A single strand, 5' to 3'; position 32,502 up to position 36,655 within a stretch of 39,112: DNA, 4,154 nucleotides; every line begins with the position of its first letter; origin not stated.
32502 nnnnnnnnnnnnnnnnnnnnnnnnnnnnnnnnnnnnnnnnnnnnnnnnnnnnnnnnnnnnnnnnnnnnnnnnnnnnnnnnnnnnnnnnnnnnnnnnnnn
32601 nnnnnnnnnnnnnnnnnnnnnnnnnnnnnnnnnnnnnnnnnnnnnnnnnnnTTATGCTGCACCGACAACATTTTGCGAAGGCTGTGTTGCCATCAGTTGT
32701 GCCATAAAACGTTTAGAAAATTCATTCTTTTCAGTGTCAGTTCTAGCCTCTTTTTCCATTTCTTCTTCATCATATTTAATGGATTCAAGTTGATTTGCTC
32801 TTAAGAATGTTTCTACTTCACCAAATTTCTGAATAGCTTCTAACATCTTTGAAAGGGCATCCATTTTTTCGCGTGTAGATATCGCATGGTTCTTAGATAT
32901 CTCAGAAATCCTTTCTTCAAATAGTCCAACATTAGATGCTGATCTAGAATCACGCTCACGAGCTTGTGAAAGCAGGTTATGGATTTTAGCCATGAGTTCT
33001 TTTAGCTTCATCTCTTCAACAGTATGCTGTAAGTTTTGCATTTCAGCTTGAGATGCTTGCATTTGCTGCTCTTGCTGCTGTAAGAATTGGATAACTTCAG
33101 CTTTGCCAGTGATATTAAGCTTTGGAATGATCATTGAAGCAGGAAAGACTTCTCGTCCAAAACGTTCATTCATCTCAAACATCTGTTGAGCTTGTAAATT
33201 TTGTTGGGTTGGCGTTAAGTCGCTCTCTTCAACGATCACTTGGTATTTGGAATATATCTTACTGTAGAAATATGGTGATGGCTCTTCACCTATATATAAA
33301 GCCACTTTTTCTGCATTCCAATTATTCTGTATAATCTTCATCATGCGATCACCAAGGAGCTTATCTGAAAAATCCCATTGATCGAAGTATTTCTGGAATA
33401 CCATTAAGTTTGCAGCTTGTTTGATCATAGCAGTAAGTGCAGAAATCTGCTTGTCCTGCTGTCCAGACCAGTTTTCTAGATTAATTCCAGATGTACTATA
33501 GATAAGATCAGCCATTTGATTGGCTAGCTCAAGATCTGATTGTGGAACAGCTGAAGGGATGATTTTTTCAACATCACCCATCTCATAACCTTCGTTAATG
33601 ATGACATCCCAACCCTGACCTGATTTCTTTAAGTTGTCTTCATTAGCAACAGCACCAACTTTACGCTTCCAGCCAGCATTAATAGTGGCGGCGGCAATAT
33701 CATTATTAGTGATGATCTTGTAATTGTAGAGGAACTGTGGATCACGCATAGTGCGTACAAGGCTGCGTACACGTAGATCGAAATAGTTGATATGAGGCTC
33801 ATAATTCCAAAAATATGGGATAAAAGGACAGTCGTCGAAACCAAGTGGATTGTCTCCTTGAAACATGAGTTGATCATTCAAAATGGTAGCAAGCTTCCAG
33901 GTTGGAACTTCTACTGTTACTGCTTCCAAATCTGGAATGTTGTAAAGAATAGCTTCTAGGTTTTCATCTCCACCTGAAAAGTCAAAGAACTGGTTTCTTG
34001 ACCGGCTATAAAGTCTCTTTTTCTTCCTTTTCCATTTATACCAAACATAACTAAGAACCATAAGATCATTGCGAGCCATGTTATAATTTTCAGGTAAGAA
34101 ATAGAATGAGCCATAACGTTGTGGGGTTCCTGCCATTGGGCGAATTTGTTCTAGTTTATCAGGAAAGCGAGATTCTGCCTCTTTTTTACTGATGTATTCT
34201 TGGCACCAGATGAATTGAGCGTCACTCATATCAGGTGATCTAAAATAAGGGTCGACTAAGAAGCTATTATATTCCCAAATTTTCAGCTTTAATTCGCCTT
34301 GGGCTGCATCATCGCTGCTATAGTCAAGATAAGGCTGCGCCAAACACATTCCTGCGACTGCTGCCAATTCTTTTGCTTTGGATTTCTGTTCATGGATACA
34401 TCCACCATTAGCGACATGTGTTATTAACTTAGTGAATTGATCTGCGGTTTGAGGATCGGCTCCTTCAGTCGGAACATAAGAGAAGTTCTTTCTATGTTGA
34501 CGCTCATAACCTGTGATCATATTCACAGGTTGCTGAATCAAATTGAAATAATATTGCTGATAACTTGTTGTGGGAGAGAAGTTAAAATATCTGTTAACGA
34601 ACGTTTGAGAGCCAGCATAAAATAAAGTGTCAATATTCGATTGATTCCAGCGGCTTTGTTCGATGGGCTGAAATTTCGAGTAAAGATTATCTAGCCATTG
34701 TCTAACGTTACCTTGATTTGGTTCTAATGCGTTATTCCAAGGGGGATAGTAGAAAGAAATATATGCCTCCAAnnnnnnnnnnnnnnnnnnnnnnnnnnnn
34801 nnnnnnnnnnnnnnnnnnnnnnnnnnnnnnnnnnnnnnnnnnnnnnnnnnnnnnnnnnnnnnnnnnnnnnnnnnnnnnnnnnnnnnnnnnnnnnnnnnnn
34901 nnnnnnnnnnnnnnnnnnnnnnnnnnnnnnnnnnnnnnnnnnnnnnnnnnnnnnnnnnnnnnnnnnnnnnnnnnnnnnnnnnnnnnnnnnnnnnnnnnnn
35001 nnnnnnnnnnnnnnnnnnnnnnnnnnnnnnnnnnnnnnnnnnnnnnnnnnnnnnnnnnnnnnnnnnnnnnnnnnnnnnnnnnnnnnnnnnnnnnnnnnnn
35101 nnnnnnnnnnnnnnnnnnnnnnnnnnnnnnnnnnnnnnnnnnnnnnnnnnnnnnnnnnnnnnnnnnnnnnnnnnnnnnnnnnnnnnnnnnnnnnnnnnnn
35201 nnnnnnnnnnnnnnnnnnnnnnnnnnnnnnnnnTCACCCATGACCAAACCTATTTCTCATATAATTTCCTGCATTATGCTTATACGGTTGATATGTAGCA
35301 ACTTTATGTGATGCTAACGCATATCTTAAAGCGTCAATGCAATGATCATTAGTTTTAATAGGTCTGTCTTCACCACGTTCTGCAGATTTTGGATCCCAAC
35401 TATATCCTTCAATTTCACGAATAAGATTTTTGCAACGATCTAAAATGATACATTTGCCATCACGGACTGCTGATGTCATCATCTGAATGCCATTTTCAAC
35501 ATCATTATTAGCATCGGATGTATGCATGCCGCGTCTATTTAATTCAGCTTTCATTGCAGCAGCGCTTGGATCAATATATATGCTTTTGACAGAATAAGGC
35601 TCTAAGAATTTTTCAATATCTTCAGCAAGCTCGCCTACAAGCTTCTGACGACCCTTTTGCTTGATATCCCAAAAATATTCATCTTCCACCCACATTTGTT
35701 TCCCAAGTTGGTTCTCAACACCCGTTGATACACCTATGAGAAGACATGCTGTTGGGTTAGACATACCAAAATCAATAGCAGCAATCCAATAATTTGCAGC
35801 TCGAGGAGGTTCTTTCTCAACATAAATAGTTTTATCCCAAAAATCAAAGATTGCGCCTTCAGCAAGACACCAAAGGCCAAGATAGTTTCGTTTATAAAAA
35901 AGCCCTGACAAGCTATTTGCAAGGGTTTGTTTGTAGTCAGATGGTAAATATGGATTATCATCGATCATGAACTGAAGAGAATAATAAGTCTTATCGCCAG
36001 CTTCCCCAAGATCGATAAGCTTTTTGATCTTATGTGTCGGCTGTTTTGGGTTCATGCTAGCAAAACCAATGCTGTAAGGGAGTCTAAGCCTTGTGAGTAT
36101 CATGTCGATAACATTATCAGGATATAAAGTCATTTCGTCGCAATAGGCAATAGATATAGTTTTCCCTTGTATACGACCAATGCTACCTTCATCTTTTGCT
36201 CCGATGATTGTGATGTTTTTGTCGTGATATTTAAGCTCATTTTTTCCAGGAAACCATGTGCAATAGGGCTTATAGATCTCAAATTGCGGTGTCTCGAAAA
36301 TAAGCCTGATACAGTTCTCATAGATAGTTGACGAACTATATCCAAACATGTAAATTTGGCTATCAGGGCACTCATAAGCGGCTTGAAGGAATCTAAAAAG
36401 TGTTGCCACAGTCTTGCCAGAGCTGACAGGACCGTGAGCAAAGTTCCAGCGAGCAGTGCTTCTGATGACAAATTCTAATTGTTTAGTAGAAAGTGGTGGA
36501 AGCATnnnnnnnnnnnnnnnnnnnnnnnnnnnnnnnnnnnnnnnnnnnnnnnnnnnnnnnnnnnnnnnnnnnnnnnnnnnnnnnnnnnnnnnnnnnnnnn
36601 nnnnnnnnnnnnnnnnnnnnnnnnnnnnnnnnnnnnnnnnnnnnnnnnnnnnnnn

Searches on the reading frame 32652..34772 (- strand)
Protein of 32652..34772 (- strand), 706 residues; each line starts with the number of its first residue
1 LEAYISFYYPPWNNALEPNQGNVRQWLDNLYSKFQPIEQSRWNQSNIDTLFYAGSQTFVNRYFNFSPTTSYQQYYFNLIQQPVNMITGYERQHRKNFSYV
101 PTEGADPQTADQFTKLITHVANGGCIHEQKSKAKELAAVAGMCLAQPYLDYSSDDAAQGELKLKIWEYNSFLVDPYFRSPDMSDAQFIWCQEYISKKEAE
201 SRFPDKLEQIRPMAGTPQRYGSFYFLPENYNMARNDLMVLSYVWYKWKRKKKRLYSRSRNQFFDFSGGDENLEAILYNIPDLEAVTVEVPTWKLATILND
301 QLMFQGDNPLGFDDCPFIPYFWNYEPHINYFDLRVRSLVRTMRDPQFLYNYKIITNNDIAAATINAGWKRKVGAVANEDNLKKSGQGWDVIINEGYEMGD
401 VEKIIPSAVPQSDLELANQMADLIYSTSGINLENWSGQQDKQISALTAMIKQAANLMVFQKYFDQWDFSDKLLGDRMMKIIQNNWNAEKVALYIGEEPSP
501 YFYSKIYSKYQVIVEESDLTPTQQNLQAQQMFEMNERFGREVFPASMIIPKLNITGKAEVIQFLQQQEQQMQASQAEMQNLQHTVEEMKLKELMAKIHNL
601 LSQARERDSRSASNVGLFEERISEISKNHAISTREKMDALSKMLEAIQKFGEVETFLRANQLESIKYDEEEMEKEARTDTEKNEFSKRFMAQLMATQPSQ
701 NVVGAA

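Call 24: search_protein_families(library=phrogs, proteins=[window:32652-34772:-], max_evalue=0.001)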
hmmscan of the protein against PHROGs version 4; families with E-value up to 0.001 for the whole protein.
window:32652-34772:- (706 aa): 1 family
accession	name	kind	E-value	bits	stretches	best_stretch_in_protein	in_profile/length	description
phrog_156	-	head and packaging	7.9e-54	184.2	1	24-620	9-634/681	portal protein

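Call 59: search_dna_similar(query=window:32652-34769:-, collection=phages, mode=protein, max_evalue=0.00001, max_rows=15)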
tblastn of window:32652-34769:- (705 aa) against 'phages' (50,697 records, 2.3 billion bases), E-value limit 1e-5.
Records with a match: 33; places in all: 33; records where one place covers at least 80% of the query: 0.
Best place of each record, by identity: <60% 33.
By first word of the organism name: Ralstonia 30; Pseudomonas 2; Burkholderia 1.
By host as written in the record: Ralstonia pseudosolanacearum 6; Ralstonia pseudosolanacearum I-31 (MT043) 5; Ralstonia solanacearum 5; Ralstonia pseudosolanacearum I-33 (MT061) 4; Ralstonia pseudosolanacearum I-15 (MT014) 4; Ralstonia pseudosolanacearum I-31 (MT035) 2; Ralstonia pseudosolanacearum I-15 (MT017) 2; Pseudomonas fluorescens SBW25 2; and 3 more.
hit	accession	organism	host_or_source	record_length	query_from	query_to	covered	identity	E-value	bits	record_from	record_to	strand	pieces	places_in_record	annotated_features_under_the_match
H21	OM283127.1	Burkholderia phage JC1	Burkholderia cenocepacia Van1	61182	41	223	26%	26.5%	5e-8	63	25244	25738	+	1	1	portal protein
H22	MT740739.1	Ralstonia phage Gerry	Ralstonia pseudosolanacearum I-33 ...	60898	75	222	21%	28.2%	4e-9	66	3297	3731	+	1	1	hypothetical protein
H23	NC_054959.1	Ralstonia phage Gerry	Ralstonia pseudosolanacearum I-33 ...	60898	75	222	21%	28.2%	4e-9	66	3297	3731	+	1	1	portal protein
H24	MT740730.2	Ralstonia phage Cimandef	Ralstonia pseudosolanacearum I-31 ...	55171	75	222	21%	27.5%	2e-8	64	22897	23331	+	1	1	portal protein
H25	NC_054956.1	Ralstonia phage Cimandef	Ralstonia pseudosolanacearum I-31 ...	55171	75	222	21%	27.5%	2e-8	64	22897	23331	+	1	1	portal protein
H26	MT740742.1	Ralstonia phage Heva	Ralstonia pseudosolanacearum I-31 ...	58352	75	222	21%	27.5%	2e-8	64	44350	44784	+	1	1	hypothetical protein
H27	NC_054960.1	Ralstonia phage Heva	Ralstonia pseudosolanacearum I-31 ...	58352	75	222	21%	27.5%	2e-8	64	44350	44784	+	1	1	portal protein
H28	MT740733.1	Ralstonia phage Dimitile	Ralstonia pseudosolanacearum I-31 ...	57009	75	222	21%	27.5%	2e-8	64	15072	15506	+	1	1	portal protein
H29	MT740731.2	Ralstonia phage Claudette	Ralstonia pseudosolanacearum I-15 ...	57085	75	222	21%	27.5%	2e-8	64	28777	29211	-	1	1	portal protein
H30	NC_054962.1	Ralstonia phage Claudette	Ralstonia pseudosolanacearum I-15 ...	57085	75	222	21%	27.5%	2e-8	64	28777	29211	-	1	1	portal protein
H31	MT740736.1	Ralstonia phage Eline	Ralstonia pseudosolanacearum I-33 ...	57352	75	222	21%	27.5%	2e-8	64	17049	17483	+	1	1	hypothetical protein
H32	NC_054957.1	Ralstonia phage Eline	Ralstonia pseudosolanacearum I-33 ...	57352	75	222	21%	27.5%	2e-8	64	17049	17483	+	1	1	portal protein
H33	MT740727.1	Ralstonia phage Alix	Ralstonia pseudosolanacearum I-15 ...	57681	75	222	21%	27.5%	2e-8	64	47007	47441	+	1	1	portal protein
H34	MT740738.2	Ralstonia phage Gamede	Ralstonia pseudosolanacearum I-31 ...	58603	75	222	21%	27.5%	2e-8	64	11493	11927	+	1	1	portal protein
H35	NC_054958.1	Ralstonia phage Gamede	Ralstonia pseudosolanacearum I-31 ...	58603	75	222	21%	27.5%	2e-8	64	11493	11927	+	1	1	portal protein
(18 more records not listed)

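Call 95: find_related_loci(query=window:32652-34769:-, collection=viral_contigs, flank=10000)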
Query window:32652-34769:- (705 aa) in viral_contigs; peptide patterns used: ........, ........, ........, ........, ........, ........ (x = any residue, [..] = any of these).
298 stretches matched a pattern; 296 encode a relative of the query (tblastn E <= 1e-3); the best 80 are kept; 80 distinct loci.
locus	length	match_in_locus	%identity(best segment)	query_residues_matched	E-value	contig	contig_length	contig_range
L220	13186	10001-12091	85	1-698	0e+0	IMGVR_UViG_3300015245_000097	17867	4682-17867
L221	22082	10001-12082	83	2-695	0e+0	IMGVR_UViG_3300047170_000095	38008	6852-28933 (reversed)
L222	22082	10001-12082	85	2-695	0e+0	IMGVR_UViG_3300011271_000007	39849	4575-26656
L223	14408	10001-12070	83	4-693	0e+0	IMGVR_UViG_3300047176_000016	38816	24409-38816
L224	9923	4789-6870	85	5-699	0e+0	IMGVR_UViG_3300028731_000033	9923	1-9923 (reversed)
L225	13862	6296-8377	85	5-699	0e+0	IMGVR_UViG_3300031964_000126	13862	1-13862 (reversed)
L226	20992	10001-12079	82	4-697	0e+0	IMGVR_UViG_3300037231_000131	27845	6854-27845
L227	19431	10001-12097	80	1-700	0e+0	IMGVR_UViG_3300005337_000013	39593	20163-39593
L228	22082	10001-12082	83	4-697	0e+0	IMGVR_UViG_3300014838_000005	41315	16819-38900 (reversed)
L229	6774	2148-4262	80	4-705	0e+0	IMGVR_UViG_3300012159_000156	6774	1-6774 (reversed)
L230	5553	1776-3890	80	4-705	0e+0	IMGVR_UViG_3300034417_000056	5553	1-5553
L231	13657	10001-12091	81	1-697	0e+0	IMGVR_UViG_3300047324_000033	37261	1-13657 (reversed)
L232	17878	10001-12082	82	4-695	0e+0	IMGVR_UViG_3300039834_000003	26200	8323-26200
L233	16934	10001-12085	81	1-695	0e+0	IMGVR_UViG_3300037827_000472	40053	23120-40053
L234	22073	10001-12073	81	4-694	0e+0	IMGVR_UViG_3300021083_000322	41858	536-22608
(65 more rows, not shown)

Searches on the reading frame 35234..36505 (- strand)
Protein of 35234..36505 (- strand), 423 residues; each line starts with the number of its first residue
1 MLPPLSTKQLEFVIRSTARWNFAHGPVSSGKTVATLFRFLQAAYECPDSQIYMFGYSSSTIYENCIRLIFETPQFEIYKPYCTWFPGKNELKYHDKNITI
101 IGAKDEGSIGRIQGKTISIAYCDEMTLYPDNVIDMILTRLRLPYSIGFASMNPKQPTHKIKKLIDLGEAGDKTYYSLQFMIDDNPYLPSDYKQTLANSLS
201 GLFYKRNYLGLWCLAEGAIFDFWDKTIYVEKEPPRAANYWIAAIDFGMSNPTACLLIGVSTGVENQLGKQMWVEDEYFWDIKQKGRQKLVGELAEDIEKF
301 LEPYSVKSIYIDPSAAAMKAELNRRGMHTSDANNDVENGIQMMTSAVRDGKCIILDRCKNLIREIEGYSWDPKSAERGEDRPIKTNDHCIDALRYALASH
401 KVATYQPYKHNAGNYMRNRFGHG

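Call 24: search_protein_families(library=phrogs, proteins=[window:35234-36505:-], max_evalue=0.001)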
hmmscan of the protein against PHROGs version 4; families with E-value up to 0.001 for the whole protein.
window:35234-36505:- (423 aa): 7 families
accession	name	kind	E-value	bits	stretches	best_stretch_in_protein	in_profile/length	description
phrog_2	-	head and packaging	2.9e-45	156.3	1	6-406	267-599/807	terminase large subunit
phrog_10250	-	head and packaging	1.7e-35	123.8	1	197-399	3-214/228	terminase large subunit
phrog_5653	-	head and packaging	4.7e-28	99.3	1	210-406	1-186/199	terminase large subunit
phrog_6672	-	head and packaging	1.4e-19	71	1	295-399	21-128/145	terminase large subunit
phrog_979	-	head and packaging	3.9e-10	40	1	4-165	153-315/642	terminase large subunit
phrog_3717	-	head and packaging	2.9e-09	37.8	1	11-251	16-263/277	terminase large subunit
phrog_29775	-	unknown function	0.00017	22.3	1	95-207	76-185/212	-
